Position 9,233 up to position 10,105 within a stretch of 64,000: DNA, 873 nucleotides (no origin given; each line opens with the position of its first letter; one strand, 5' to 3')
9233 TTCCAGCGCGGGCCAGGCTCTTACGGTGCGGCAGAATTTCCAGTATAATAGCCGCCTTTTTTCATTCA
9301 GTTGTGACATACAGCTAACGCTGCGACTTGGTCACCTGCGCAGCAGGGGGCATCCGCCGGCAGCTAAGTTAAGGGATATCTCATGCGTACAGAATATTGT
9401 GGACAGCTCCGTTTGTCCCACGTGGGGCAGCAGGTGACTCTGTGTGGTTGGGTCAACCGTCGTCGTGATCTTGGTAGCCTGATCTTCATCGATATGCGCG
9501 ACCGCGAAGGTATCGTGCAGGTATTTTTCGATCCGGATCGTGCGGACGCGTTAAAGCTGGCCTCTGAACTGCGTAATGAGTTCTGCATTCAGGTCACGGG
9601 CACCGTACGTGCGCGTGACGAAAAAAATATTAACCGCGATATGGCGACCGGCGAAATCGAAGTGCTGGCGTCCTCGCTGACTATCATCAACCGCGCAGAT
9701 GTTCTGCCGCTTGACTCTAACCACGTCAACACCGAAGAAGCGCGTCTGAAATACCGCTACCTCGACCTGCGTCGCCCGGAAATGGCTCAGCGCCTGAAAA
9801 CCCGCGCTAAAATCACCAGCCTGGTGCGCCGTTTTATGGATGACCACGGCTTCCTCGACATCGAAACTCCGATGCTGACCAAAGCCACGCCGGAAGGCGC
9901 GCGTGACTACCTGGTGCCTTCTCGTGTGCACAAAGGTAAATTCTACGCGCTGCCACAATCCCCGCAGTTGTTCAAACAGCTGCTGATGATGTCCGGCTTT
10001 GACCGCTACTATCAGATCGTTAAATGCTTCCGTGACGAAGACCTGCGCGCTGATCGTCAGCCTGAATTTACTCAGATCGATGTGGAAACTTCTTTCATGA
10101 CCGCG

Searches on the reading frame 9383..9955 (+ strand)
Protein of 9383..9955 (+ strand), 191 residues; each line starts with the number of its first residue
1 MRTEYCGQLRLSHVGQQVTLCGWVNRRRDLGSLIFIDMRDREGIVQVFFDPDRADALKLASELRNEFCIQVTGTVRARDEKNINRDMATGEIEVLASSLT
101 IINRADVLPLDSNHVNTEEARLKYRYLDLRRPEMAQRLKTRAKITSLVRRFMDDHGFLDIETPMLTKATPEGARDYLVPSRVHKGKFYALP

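Call 61: list_cluster_members(proteins=[window:9383-9955:+, window:9383-9976:+, window:9383-10012:+, window:9383-10057:+, window:9383-10072:+, window:23785-24252:+, window:23785-24294:+, window:23785-24384:+, window:23785-24450:+, window:23785-24474:+])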
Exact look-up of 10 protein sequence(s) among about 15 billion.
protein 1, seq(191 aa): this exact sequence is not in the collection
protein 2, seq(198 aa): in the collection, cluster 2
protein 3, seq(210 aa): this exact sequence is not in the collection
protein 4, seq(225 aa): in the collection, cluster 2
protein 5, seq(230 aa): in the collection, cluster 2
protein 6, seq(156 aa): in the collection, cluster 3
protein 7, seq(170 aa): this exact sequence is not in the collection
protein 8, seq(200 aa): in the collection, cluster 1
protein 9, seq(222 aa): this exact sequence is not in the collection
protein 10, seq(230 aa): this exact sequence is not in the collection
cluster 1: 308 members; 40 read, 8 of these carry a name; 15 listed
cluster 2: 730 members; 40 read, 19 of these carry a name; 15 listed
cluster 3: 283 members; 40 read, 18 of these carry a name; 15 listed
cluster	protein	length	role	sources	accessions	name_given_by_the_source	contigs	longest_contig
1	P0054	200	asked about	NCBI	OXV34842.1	glucose-6-phosphate 1-dehydrogenase, partial [Escherichia coli]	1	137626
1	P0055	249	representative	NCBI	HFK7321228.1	TPA: glucose-6-phosphate dehydrogenase, partial [Escherichia coli]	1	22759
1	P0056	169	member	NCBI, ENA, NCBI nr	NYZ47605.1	glucose-6-phosphate 1-dehydrogenase, partial [Escherichia coli] | glucose-6-phosphate 1-dehydrogenase [Escherichia coli]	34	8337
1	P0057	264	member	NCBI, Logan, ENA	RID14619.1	glucose-6-phosphate dehydrogenase (NADP(+)), partial [Escherichia coli]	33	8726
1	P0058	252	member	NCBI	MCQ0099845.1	glucose-6-phosphate dehydrogenase (NADP(+)), partial [Escherichia coli]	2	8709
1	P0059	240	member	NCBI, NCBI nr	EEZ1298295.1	glucose-6-phosphate dehydrogenase (NADP(+)), partial [Escherichia coli] | glucose-6-phosphate dehydrogenase (NADP(+)) [Escherichia coli]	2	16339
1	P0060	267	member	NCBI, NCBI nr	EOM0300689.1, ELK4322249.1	glucose-6-phosphate dehydrogenase, partial [Escherichia coli] | glucose-6-phosphate dehydrogenase (NADP(+)) [Escherichia coli]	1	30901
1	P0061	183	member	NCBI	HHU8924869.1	TPA: glucose-6-phosphate dehydrogenase, partial [Escherichia coli]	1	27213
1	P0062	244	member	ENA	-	-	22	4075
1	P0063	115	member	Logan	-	-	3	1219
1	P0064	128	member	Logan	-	-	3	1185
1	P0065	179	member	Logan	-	-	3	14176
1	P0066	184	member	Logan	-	-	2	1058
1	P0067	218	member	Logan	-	-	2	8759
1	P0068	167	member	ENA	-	-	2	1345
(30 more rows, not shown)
